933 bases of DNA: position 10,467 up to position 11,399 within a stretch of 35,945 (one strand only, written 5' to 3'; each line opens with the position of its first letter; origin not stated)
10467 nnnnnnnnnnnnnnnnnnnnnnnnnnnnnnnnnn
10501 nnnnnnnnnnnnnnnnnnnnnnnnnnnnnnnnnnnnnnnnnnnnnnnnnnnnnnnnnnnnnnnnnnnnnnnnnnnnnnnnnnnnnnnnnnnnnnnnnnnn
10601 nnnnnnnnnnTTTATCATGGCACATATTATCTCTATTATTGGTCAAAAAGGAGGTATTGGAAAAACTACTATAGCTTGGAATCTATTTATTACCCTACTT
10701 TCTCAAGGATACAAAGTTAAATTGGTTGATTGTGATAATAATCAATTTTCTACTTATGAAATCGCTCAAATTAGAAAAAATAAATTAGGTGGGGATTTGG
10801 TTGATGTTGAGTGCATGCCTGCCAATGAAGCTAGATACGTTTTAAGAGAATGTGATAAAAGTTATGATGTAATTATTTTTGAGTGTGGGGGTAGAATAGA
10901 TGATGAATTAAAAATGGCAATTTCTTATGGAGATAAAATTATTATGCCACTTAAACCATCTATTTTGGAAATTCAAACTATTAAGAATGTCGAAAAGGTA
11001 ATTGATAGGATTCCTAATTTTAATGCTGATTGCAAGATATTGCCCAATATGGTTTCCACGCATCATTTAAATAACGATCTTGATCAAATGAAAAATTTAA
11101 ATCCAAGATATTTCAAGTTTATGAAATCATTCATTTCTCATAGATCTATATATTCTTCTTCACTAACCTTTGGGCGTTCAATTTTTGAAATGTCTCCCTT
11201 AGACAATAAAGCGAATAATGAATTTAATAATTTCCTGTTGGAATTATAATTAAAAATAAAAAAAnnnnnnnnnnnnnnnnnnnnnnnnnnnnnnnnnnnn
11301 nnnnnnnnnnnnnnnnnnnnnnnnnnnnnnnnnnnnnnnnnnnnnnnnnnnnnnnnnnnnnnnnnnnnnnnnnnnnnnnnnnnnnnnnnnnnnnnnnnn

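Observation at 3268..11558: A podovirus-like genome carries both a recombinase/excisionase-like module and a ParA-RHH partition operon, suggesting a phage-plasmid or dual lysogeny strategy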

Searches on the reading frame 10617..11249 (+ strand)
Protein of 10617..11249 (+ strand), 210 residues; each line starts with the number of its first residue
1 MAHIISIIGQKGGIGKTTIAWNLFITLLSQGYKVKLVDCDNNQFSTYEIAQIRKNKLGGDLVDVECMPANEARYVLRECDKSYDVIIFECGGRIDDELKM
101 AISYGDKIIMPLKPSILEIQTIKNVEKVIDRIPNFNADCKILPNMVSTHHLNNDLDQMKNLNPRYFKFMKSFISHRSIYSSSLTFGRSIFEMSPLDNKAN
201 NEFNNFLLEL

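Call 4: search_protein_families(library=pfam, max_evalue=0.01, proteins=[window:10617-11249:+])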
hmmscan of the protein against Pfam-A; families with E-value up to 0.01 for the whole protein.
window:10617-11249:+ (210 aa): 8 families
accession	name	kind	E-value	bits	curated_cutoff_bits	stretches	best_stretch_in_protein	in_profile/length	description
PF13614.12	AAA_31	-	2.2e-16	60.7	27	2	3-64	2-62/177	AAA domain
PF01656.29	CbiA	-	2.6e-12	47.2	25.4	1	5-176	1-112/125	CobQ/CobB/MinD/ParA nucleotide binding domain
PF09140.17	MipZ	-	2.6e-12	47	20.7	1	3-127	1-144/262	ATPase MipZ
PF10609.15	ParA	-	4.9e-08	33.1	27.1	1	2-58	3-59/246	NUBPL iron-transfer P-loop NTPase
PF00142.24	Fer4_NifH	-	8.7e-05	22.6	25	1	5-47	3-44/271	4Fe-4S iron sulfur cluster binding proteins, NifH/frxC family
PF20720.3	nSTAND3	-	0.0002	21.5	27.2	1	3-39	18-51/155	Novel STAND NTPase 3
PF00448.28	SRP54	-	0.00056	20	22.7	1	4-99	3-100/196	SRP54-type protein, GTPase domain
PF07015.17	VirC1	-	0.001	18.9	24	1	4-75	3-77/231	VirC1 protein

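Call 5: search_protein_families(library=phrogs, max_evalue=0.001, proteins=[window:10617-11249:+])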
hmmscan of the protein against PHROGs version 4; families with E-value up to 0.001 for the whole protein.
window:10617-11249:+ (210 aa): 1 family
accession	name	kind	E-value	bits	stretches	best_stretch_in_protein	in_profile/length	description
phrog_164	-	DNA, RNA and nucleotide metabolism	2e-29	104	1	1-208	223-467/500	ParA-like partition protein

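Call 15: search_dna_similar(query=window:10617-11249:+, collection=phages, mode=protein, max_rows=25)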
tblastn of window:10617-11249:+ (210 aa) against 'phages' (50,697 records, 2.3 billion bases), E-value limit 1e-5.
Records with a match: 3; places in all: 3; records where one place covers at least 80% of the query: 0.
Best place of each record, by identity: <60% 3.
By first word of the organism name: Sodalis 3.
By host as written in the record: Sodalis glossinidius str. 'morsitans' 2; Sodalis glossinidius 1.
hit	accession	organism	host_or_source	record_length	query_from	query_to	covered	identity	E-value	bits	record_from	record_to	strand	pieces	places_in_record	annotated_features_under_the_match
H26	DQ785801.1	Sodalis phage phiSG1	Sodalis glossinidius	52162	20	142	59%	27.4%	5e-7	55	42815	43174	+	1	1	gp46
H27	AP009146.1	Sodalis phage phiSG1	Sodalis glossinidius str. 'morsitans'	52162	20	142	59%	27.4%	5e-7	55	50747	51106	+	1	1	conserved hypothetical protein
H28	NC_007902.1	Sodalis phage phiSG1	Sodalis glossinidius str. 'morsitans'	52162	20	142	59%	27.4%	5e-7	55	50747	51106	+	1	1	ParA-like partition protein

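Call 19: find_related_loci(query=window:10617-11249:+, collection=viral_contigs, flank=10000)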
Query window:10617-11249:+ (210 aa) in viral_contigs; peptide patterns used: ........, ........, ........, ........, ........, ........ (x = any residue, [..] = any of these).
5 stretches matched a pattern; 1 encode a relative of the query (tblastn E <= 1e-3); 1 distinct loci.
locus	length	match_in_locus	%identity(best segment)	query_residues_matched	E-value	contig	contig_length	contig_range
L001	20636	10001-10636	60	1-210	5e-84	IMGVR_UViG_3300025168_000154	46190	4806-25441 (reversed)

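Call 22: find_homologous_proteins(query=window:10617-11249:+)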
Query window:10617-11249:+ (210 aa): 31 proteins with E <= 0.001 among 105 candidates.
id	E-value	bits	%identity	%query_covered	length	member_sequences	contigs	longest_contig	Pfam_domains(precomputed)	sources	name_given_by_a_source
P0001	7.1e-137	472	100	100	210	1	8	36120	PF10609.16,PF01656.30,PF13614.13,PF09140.18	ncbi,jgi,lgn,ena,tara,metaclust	tara:strand:+ start:19135 stop:19767 length:633 start_codon:yes stop_codon:yes gene_type:complete|me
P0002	2.0e-81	291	65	100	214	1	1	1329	PF10609.16,PF01656.30,PF13614.13,PF09140.18,PF00448.29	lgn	-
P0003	6.5e-81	289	65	100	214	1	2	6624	PF10609.16,PF01656.30,PF13614.13,PF09140.18,PF00448.29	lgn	-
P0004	9.4e-80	285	64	100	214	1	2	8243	PF10609.16,PF01656.30,PF13614.13,PF09140.18,PF00448.29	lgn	-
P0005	1.9e-79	284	61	100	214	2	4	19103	PF10609.16,PF01656.30,PF13614.13,PF09140.18,PF00448.29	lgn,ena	-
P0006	2.3e-79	284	63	100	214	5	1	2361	PF10609.16,PF01656.30,PF13614.13,PF09140.18,PF00448.29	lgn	-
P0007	2.1e-78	281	61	100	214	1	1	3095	PF10609.16,PF01656.30,PF13614.13,PF09140.18,PF00448.29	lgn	-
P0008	2.4e-78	280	63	100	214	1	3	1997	PF10609.16,PF01656.30,PF13614.13,PF07015.18,PF09140.18,PF00448.29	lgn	-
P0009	4.3e-78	280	63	100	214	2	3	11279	PF10609.16,PF01656.30,PF13614.13,PF09140.18,PF00448.29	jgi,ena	-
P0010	4.8e-78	280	63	100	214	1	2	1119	PF10609.16,PF01656.30,PF13614.13,PF09140.18,PF00448.29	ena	-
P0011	5.2e-77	276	61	100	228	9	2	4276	PF10609.16,PF01656.30,PF13614.13,PF07015.18,PF09140.18,PF00448.29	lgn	-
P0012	2.9e-76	274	61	100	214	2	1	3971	PF10609.16,PF01656.30,PF13614.13,PF09140.18,PF00448.29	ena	-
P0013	6.1e-76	273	61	100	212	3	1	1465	PF10609.16,PF01656.30,PF13614.13,PF09140.18,PF00448.29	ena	-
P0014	1.3e-75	272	58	100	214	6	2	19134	PF10609.16,PF01656.30,PF13614.13,PF09140.18,PF00448.29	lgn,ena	-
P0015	2.9e-75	270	61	100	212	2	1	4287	PF10609.16,PF01656.30,PF13614.13,PF09140.18,PF00448.29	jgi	jgi:chromosome partitioning protein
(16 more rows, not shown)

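Call 23: find_encoding_contigs(protein=P0001, flank=10000, max_places=10)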
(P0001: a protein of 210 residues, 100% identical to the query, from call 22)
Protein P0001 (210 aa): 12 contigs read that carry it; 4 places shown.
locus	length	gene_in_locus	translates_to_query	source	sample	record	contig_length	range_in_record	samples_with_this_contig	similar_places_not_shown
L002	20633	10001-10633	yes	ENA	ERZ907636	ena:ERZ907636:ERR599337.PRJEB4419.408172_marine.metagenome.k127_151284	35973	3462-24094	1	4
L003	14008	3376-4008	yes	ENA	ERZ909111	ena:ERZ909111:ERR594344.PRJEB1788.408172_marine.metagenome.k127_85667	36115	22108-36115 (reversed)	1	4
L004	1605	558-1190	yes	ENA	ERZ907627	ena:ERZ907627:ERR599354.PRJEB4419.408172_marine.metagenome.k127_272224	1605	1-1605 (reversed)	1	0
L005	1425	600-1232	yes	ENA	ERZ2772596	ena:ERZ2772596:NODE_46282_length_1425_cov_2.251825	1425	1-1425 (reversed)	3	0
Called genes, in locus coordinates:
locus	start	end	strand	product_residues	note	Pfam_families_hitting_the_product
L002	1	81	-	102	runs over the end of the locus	PF20901:Sf6_terminase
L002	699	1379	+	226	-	-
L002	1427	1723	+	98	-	-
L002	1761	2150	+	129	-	-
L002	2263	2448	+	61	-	-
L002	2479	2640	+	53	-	-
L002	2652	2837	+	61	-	-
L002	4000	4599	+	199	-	PF00589:Phage_integrase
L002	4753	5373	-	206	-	-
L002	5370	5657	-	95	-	-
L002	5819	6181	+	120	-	-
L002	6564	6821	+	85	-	-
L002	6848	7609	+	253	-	-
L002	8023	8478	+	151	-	-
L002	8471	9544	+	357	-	PF11638:DnaA_N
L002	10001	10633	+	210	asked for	PF01656:CbiA, PF09140:MipZ (faint), PF10609:ParA, PF13614:AAA_31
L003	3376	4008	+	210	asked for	PF01656:CbiA, PF09140:MipZ (faint), PF10609:ParA, PF13614:AAA_31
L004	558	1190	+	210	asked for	PF01656:CbiA, PF09140:MipZ (faint), PF10609:ParA, PF13614:AAA_31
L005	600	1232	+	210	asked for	PF01656:CbiA, PF09140:MipZ (faint), PF10609:ParA, PF13614:AAA_31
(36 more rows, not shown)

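Call 27: find_encoding_contigs(protein=P0033, flank=10000, max_places=6)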
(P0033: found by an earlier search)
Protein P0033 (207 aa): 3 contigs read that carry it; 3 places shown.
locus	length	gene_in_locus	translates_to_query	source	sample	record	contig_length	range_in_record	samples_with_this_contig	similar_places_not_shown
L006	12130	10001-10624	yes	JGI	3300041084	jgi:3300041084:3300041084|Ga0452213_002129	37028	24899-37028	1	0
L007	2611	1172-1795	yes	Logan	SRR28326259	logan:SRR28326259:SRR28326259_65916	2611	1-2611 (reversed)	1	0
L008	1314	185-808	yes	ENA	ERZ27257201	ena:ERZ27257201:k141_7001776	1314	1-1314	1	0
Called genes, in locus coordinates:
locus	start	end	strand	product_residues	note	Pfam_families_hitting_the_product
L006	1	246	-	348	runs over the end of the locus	-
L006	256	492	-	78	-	-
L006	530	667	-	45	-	-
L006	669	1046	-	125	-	-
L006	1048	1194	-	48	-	-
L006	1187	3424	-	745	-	-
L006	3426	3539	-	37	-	-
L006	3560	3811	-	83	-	-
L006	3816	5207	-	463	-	PF04466:Terminase_3, PF03237:Terminase_6N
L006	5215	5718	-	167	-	PF20901:Sf6_terminase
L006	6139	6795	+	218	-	-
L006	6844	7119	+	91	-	-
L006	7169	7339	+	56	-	-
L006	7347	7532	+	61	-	-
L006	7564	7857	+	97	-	-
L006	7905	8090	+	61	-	-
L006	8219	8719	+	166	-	-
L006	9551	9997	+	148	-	-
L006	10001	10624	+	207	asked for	PF00589:Phage_integrase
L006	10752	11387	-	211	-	-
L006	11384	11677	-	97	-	-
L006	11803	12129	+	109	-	?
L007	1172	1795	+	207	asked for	PF00589:Phage_integrase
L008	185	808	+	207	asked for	PF00589:Phage_integrase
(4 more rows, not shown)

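Call 28: find_encoding_contigs(protein=P0034, flank=10000, max_places=6)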
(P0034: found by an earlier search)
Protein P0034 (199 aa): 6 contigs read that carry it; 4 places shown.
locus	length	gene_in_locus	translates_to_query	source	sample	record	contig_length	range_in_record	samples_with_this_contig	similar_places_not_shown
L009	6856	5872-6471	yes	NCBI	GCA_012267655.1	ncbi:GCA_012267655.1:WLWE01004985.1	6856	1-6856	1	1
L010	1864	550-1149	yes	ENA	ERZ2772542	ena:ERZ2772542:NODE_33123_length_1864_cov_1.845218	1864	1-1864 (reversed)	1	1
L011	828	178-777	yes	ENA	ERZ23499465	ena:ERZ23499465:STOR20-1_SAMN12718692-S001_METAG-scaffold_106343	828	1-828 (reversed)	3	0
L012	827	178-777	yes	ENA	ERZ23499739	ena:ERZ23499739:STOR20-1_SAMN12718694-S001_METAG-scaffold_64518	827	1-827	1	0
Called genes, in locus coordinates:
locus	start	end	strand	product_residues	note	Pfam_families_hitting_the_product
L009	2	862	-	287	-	?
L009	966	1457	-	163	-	PF20901:Sf6_terminase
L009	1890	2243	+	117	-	-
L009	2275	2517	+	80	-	-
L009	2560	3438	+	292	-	-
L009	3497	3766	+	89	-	-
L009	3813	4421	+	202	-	-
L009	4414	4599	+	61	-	-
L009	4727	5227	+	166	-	-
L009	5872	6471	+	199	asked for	PF00589:Phage_integrase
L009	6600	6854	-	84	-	?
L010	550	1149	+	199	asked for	PF00589:Phage_integrase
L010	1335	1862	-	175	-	?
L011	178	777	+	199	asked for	PF00589:Phage_integrase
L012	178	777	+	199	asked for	PF00589:Phage_integrase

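Call 33: search_protein_families(library=ncbifam, max_evalue=0.01, proteins=[window:10617-11249:+])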
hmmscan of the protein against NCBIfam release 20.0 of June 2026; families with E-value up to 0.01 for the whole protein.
window:10617-11249:+ (210 aa): 21 families
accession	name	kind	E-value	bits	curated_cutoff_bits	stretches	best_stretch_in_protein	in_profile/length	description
NF041546.1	ParA_partition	equivalog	4.8e-32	111.2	180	1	4-207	1-201/203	ParA family partition ATPase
TIGR01968.1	minD_bact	equivalog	1.3e-10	41.1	212.9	1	3-40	2-39/261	septum site-determining protein MinD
TIGR01969.1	minD_arch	subfamily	4.4e-09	35.9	201.75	1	4-40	2-38/251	cell division ATPase MinD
NF041136.1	MrpORP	equivalog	3.5e-07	29.8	450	1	3-59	6-62/365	iron-sulfur cluster carrier protein MrpORP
TIGR01281.1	DPOR_bchL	equivalog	2.2e-06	27.2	345.15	1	4-51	2-48/268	ferredoxin:protochlorophyllide reductase (ATP-dependent) iron-sulfur ATP-binding protein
TIGR03371.1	cellulose_yhjQ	equivalog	2.4e-06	27.2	157.85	1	3-42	2-41/246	cellulose biosynthesis protein BcsQ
TIGR03453.1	partition_RepA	equivalog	9e-06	24.8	348.45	1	3-41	105-143/387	plasmid partitioning protein RepA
TIGR01287.1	nifH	equivalog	7.9e-05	22.1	394.35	1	7-55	5-52/275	nitrogenase iron protein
NF008669.0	PRK11670.1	equivalog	0.0001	21.3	348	1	3-41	108-146/369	iron-sulfur cluster carrier protein ApbC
NF033200.1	F430_CfbC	exception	0.00015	21.3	402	1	6-50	4-47/260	Ni-sirohydrochlorin a,c-diamide reductive cyclase ATP-dependent reductase subunit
NF047398.1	AAA_KGGVGR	domain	0.00017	22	90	1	3-40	3-40/190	KGGVGR-motif variant AAA ATPase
NF053622.1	ATPseBagAMYCTU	equivalog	0.00022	20.8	400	1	7-43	11-47/325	ATPase BagA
TIGR04291.1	arsen_driv_ArsA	equivalog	0.0003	19.6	650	1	8-44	326-361/565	arsenical pump-driving ATPase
NF010423.0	PRK13849.1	equivalog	0.00041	19.8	313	1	4-111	3-112/231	conjugal transfer ATPase VirC1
NF009701.0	PRK13230.1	subfamily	0.00046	19.3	350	1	10-56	8-54/291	nitrogenase reductase-like protein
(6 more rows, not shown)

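Call 42: find_related_loci(query=A1, collection=viral_contigs, flank=10000)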
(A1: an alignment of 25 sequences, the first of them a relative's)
Query A1 (210 aa) in viral_contigs; peptide patterns used: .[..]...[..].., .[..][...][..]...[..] (x = any residue, [..] = any of these).
28 stretches matched a pattern; 10 encode a relative of the query (tblastn E <= 1e-3); 10 distinct loci.
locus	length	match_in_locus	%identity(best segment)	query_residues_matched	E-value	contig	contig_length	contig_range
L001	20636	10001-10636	60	1-210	4e-83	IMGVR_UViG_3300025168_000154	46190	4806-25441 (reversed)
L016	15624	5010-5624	39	4-210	8e-47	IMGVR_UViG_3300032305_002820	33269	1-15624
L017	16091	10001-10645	36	4-210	3e-35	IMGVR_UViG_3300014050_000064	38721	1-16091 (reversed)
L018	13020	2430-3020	35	3-192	7e-31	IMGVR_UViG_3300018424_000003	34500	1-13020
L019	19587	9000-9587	33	4-192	1e-25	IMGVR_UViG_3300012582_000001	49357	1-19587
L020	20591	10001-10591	27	4-193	9e-13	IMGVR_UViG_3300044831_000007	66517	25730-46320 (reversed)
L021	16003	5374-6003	24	1-210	5e-12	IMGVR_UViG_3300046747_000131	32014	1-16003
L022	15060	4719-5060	30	1-115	1e-11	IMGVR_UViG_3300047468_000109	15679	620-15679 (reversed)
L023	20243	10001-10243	37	1-80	2e-9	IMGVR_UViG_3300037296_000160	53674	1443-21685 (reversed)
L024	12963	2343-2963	20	1-210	3e-6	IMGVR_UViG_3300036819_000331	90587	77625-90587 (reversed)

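Call 51: search_dna_similar(query=window:10617-11249:+, collection=plasmids, mode=protein, max_rows=25, max_evalue=1e-10)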
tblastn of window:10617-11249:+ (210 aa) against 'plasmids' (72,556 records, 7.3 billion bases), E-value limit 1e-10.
No match.

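Call 57: search_protein_families(library=pfam, max_evalue=5, proteins=[L016:4838-5005:+, L016:5602-5952:+, L017:9775-9996:+, L017:10650-11000:+, L018:2243-2419:+, L018:3088-3474:+, L019:8775-8984:+, L019:9658-10002:+])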
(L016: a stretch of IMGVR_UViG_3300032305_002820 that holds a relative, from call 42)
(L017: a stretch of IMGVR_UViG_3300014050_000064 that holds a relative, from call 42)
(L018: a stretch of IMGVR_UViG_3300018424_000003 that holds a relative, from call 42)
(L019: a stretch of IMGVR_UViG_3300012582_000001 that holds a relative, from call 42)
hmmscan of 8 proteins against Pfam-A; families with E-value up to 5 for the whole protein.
L016:4838-5005:+ (55 aa): 8 families
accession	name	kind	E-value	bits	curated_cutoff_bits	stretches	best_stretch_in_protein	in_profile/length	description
PF23807.1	RHH_10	-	0.00056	20.6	27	1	5-49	23-67/84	Ribbon-helix-helix protein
PF00888.28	Cullin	-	0.0091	15.2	33.2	1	11-53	334-379/620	Cullin family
PF20605.4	Antitox_RHH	-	0.014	16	27.2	1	15-37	14-36/50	Antitoxin-like ribbon-helix-helix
PF07764.18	Omega_Repress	-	0.017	15.8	33.3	1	10-43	25-58/59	Omega Transcriptional Repressor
PF21432.3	56B_RHH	-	0.059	13.8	27.2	1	16-35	3-22/32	56B-like, Ribbon-helix-helix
PF12441.14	CopG_antitoxin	-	0.065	14.4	28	1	4-41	41-78/79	CopG antitoxin of type II toxin-antitoxin system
PF12651.13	RHH_3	-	0.077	13.4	21.6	1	8-43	5-36/44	Ribbon-helix-helix domain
PF01402.27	RHH_1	-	0.095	13.1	20.5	1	8-44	2-38/39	Ribbon-helix-helix protein, copG family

L016:5602-5952:+ (116 aa): 4 families
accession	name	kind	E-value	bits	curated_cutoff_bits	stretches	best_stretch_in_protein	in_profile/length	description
PF07764.18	Omega_Repress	-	0.00015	22.4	33.3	1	74-105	25-56/59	Omega Transcriptional Repressor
PF09274.16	ParG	-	0.0099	16.4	21.4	1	70-103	35-68/76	ParG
PF21432.3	56B_RHH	-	0.019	15.4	27.2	1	79-105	2-28/32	56B-like, Ribbon-helix-helix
PF23807.1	RHH_10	-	0.047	14.4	27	1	74-105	28-59/84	Ribbon-helix-helix protein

L017:9775-9996:+ (73 aa): 1 family
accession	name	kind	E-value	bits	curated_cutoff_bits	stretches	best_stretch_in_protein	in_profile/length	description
PF19278.4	Hydant_A_C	-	0.097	12.5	21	1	27-68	75-116/193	Hydantoinase/oxoprolinase C-terminal domain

L017:10650-11000:+ (116 aa): 0 families

L018:2243-2419:+ (58 aa): 1 family
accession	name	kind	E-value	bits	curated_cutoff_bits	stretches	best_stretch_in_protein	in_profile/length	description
PF14657.12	Arm-DNA-bind_4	-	0.038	14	22.3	1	27-51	18-43/47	Arm DNA-binding domain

L018:3088-3474:+ (128 aa): 1 family
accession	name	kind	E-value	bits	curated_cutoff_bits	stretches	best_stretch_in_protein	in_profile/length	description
PF09726.14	Macoilin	-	0.085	11.9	32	1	31-127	358-452/671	Macoilin family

L019:8775-8984:+ (69 aa): 0 families

L019:9658-10002:+ (114 aa): 3 families
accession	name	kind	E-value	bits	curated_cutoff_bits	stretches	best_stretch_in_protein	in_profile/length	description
PF06029.17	AlkA_N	-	0.08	13.6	26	1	42-90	60-108/118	AlkA N-terminal domain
PF08751.17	TrwC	-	0.22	11.5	25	1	3-56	227-278/286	TrwC relaxase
PF11166.13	DUF2951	-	1.3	9.7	26.7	0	10-32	20-42/98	Protein of unknown function (DUF2951)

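Call 59: find_related_loci(query=A2, collection=metagenome_contigs, flank=10000)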
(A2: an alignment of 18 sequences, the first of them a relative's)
Query A2 (210 aa) in metagenome_contigs; peptide patterns used: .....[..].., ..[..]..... (x = any residue, [..] = any of these).
600 stretches matched a pattern (row limit reached: there are more); 330 encode a relative of the query (tblastn E <= 1e-3); the best 80 are kept; 80 distinct loci.
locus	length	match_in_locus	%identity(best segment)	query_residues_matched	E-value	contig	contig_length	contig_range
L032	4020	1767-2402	61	1-210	5e-83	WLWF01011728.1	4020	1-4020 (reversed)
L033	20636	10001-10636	60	1-210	1e-82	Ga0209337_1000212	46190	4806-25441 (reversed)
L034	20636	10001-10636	60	1-210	4e-82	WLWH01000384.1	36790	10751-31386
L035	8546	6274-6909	61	1-210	3e-81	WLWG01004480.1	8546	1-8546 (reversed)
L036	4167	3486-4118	61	1-209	6e-81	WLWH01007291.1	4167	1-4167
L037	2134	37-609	30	9-192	6e-21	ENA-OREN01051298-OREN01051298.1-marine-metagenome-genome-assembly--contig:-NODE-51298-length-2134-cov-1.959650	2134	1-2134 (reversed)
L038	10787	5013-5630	27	4-210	2e-16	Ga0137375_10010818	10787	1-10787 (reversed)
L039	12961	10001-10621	26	4-210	1e-14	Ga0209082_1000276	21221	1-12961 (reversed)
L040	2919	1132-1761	25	4-210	8e-15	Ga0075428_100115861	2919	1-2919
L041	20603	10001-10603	26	4-204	2e-14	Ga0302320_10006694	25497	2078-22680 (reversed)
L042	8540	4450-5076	26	1-210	2e-14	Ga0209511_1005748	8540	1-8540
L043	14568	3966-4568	26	4-204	2e-14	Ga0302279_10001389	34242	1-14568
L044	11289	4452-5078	26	1-210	2e-14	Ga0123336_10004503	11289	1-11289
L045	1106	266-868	26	4-204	2e-14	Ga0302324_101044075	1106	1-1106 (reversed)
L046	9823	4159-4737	28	3-205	4e-14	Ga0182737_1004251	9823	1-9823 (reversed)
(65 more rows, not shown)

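Call 63: search_protein_families(library=pfam, max_evalue=1, proteins=[L035:189-626:+, L035:629-1255:+, L006:8219-8719:+, L006:9551-9997:+])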
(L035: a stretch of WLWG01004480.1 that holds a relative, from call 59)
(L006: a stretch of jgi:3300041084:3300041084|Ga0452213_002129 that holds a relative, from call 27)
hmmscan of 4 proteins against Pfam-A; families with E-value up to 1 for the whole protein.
L035:189-626:+ (145 aa): 1 family
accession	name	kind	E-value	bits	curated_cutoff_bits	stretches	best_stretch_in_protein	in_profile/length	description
PF13356.12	Arm-DNA-bind_3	-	5.7e-24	84.5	27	1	7-97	1-81/83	Arm DNA-binding domain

L035:629-1255:+ (209 aa): 1 family
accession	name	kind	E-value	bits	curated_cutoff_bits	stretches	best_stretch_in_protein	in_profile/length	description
PF00589.27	Phage_integrase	-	1.5e-17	64.3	27.1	1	26-196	3-169/172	Phage integrase family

L006:8219-8719:+ (166 aa): 0 families

L006:9551-9997:+ (148 aa): 0 families
